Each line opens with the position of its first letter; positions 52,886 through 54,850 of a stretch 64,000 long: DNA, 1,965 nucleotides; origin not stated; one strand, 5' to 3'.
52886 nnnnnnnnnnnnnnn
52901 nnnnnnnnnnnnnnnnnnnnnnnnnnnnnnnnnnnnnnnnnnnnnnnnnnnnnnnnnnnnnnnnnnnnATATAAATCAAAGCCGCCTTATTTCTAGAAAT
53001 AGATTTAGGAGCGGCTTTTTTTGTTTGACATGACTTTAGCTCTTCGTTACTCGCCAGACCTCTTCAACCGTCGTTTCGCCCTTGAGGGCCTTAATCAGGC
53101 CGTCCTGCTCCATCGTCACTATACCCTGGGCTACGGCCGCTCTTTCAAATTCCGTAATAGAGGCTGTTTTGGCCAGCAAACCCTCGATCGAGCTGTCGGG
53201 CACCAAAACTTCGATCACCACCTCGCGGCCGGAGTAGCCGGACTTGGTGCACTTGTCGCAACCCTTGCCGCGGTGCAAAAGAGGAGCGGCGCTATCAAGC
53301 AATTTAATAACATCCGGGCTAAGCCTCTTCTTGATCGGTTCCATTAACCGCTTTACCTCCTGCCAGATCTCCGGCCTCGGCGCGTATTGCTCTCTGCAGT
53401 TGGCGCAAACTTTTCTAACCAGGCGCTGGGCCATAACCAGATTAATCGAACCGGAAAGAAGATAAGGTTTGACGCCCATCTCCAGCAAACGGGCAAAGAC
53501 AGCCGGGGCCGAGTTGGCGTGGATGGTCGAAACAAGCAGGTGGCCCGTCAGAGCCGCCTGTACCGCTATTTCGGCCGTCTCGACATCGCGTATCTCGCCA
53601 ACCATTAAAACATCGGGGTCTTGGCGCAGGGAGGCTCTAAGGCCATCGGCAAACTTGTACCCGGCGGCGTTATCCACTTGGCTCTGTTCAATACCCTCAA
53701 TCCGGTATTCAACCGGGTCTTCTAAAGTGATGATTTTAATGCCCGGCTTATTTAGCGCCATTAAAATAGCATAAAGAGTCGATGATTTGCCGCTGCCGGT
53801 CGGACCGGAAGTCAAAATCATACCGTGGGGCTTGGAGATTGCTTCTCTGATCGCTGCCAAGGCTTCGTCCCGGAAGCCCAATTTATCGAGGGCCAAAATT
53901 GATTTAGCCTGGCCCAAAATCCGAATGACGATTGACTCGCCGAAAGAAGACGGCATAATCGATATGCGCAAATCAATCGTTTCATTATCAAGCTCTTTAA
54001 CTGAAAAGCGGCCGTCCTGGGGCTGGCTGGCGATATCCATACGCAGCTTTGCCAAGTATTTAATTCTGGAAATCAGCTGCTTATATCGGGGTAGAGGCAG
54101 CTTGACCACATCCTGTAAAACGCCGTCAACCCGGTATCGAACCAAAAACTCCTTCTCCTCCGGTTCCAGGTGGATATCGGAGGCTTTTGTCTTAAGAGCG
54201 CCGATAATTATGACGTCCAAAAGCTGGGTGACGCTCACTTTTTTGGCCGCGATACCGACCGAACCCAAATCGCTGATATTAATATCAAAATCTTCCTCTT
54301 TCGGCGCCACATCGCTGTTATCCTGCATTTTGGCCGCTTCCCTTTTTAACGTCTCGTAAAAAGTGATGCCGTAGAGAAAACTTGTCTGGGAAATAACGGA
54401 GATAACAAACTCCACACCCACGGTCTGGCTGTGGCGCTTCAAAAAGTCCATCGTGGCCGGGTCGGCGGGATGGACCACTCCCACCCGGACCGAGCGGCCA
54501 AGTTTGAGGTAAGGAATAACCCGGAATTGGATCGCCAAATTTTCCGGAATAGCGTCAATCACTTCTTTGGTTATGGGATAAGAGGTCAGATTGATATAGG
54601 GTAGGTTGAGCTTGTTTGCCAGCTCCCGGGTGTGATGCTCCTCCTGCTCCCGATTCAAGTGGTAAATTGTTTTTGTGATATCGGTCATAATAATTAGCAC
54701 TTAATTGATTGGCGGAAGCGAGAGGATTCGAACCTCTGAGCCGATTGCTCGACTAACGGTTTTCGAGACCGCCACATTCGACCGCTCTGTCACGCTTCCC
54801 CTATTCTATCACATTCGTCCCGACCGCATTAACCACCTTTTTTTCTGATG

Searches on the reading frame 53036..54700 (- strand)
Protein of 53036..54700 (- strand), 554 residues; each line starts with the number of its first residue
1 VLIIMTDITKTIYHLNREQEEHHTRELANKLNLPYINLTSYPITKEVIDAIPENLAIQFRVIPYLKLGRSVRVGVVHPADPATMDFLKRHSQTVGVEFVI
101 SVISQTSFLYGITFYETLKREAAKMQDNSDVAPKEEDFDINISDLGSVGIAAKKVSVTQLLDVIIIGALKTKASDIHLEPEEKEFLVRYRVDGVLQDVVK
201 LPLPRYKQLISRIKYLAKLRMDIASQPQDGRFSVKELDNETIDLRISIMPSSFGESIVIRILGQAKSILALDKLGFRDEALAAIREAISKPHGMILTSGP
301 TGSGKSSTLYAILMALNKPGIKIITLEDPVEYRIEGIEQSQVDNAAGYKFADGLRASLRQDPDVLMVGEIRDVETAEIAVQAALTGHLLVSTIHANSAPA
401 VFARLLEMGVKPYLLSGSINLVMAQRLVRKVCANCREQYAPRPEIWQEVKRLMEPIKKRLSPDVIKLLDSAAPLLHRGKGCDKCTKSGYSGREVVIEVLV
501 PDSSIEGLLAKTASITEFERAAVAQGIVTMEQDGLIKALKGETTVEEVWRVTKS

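Call 7: search_protein_families(library=pfam, proteins=[window:53036-54700:-], max_evalue=0.1)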
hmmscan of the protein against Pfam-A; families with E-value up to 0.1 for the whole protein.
window:53036-54700:- (554 aa): 11 families
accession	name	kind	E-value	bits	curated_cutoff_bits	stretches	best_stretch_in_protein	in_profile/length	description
PF00437.27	T2SSE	-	3.6e-121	404.7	24.9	1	154-550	5-370/370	Type II/IV secretion system protein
PF05157.20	MshEN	-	3.5e-09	36.9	23.1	1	31-101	1-71/90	MshEN domain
PF13191.12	AAA_16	-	0.0014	19.6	32.6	1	277-340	5-64/167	AAA ATPase domain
PF13604.12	AAA_30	-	0.0028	17.9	27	1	281-326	7-52/191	AAA domain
PF25199.1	nSTAND_NTPase5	-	0.0041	17.4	34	1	281-336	29-86/145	Novel STAND NTPase 5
PF13555.12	AAA_29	-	0.01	16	27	1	290-316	20-46/61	P-loop containing region of AAA domain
PF13476.12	AAA_23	-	0.012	16.6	27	1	293-317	20-44/201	AAA domain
PF20720.3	nSTAND3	-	0.012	15.8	27.2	1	289-331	14-56/155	Novel STAND NTPase 3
PF13086.12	AAA_11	-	0.017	15.4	27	1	278-317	4-42/257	AAA domain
PF01580.24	FtsK_SpoIIIE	-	0.056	13.3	24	0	287-316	35-63/221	FtsK/SpoIIIE family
PF04851.21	ResIII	-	0.081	13.3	22.5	0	279-320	10-51/164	Type III restriction enzyme, res subunit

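Call 47: find_related_loci(query=window:53036-54700:-, collection=genome_contigs, flank=10000)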
Query window:53036-54700:- (554 aa) in genome_contigs; peptide patterns used: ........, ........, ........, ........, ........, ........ (x = any residue, [..] = any of these).
48 stretches matched a pattern; 3 encode a relative of the query (tblastn E <= 1e-3); 3 distinct loci.
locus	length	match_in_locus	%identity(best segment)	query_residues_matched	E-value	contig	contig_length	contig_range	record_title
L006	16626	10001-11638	59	5-553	0e+0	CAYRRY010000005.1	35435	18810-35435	MAG TPA_asm: uncultured Candidatus Saccharibacteria bacterium isolate SRP191223_co1_376 genome assembly, contig: NODE_87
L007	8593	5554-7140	39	20-552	1e-113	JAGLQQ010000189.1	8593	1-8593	MAG: Candidatus Omnitrophota bacterium isolate RS_8_62 ROV157_8.bin.62.fa_189, whole genome shotgun sequence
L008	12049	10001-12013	37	20-552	3e-111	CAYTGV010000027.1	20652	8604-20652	MAG TPA_asm: uncultured Planctomycetia bacterium isolate SRP191223_co1_41 genome assembly, contig: NODE_2351_length_2065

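Call 51: search_protein_families(library=pfam, proteins=[L006:12350-15097:-, L006:15097-15576:-, L006:12014-12340:-, L006:11706-12002:-, L006:15581-16624:-], max_evalue=0.01)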
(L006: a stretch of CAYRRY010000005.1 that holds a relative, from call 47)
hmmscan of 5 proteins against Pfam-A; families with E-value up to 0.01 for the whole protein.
L006:12350-15097:- (915 aa): 1 family
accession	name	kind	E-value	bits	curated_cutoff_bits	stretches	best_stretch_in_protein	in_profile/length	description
PF18895.5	T4SS_pilin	-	7.3e-08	32.8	26.6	1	839-907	4-71/71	Type IV secretion system pilin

L006:15097-15576:- (159 aa): 1 family
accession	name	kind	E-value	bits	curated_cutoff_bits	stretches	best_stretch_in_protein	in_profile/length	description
PF18895.5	T4SS_pilin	-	8.2e-07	29.5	26.6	1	93-155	10-71/71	Type IV secretion system pilin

L006:12014-12340:- (108 aa): 2 families
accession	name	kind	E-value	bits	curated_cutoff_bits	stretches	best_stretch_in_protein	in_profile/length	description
PF18895.5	T4SS_pilin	-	2.6e-11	43.9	26.6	1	37-103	6-71/71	Type IV secretion system pilin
PF01554.23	MatE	-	0.006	16.7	24.9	1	36-104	68-136/161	MatE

L006:11706-12002:- (98 aa): 2 families
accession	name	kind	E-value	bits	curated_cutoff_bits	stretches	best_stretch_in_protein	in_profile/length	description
PF18895.5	T4SS_pilin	-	4.6e-13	49.5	26.6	1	28-94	6-71/71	Type IV secretion system pilin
PF01810.24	LysE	-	0.0032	17.4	25.6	1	33-87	53-109/193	LysE type translocator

L006:15581-16624:- (347 aa): 0 families

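Call 82: find_related_loci(query=A5, collection=metagenome_contigs, flank=10000)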
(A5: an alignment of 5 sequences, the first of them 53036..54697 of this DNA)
Query A5 (553 aa) in metagenome_contigs; peptide patterns used: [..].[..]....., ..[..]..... (x = any residue, [..] = any of these).
600 stretches matched a pattern (row limit reached: there are more); 408 encode a relative of the query (tblastn E <= 1e-3); the best 80 are kept; 80 distinct loci.
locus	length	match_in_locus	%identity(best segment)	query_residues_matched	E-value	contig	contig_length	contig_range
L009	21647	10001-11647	70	3-552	0e+0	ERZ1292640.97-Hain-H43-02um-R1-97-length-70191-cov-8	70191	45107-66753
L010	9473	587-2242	66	4-552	0e+0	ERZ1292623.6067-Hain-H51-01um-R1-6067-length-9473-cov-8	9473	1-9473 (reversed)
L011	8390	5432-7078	64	4-553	0e+0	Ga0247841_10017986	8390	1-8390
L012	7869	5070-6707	62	4-552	0e+0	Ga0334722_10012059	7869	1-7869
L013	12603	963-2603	61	4-552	0e+0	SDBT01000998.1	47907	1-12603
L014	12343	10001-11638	63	6-552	0e+0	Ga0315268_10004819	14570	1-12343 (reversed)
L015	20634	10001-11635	63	4-553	0e+0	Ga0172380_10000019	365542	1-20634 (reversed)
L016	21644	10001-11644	59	3-552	0e+0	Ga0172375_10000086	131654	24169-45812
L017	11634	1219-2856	60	4-553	0e+0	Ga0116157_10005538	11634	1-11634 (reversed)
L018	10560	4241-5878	59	4-552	0e+0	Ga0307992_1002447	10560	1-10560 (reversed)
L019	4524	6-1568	61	29-552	0e+0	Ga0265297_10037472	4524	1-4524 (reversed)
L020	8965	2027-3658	54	4-552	0e+0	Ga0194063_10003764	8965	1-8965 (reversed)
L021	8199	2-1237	67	139-552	0e+0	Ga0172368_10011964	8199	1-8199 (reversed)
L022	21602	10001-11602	45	9-552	1e-147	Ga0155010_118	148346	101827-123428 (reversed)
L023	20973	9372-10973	44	9-552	7e-147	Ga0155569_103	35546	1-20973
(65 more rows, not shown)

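Call 88: search_protein_families(library=pfam, proteins=[L009:2-3049:+, L016:1-2934:+, L015:3-2141:+, L015:12347-14845:-, L013:3569-5575:-, L017:4066-5769:-, L010:4164-5372:-], max_evalue=0.01)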
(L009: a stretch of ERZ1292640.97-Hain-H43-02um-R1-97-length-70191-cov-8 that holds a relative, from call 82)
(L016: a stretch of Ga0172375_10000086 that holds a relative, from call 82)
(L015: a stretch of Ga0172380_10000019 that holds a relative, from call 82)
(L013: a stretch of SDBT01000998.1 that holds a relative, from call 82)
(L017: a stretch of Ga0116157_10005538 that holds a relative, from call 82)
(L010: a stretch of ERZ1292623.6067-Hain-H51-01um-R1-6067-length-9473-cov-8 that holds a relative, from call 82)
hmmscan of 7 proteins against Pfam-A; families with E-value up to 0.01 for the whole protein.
L009:2-3049:+ (1015 aa): 0 families

L016:1-2934:+ (977 aa): 0 families

L015:3-2141:+ (712 aa): 0 families

L015:12347-14845:- (832 aa): 1 family
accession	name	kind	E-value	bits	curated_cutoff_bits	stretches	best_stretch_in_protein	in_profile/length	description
PF18895.5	T4SS_pilin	-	0.00019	21.9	26.6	1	773-818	20-64/71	Type IV secretion system pilin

L013:3569-5575:- (668 aa): 2 families
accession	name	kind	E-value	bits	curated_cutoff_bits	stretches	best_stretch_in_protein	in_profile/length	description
PF18895.5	T4SS_pilin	-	1.3e-09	38.4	26.6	1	588-651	5-67/71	Type IV secretion system pilin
PF04956.18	TrbC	-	0.00021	21.9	27.9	1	580-648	32-91/98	TrbC/VIRB2 pilin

L017:4066-5769:- (567 aa): 1 family
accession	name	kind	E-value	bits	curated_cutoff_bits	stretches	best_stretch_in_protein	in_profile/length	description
PF18895.5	T4SS_pilin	-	0.00033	21.1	26.6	1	494-553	12-70/71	Type IV secretion system pilin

L010:4164-5372:- (402 aa): 1 family
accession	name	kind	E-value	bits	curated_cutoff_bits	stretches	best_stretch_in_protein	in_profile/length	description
PF18895.5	T4SS_pilin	-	8.1e-10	39.1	26.6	1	328-391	7-69/71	Type IV secretion system pilin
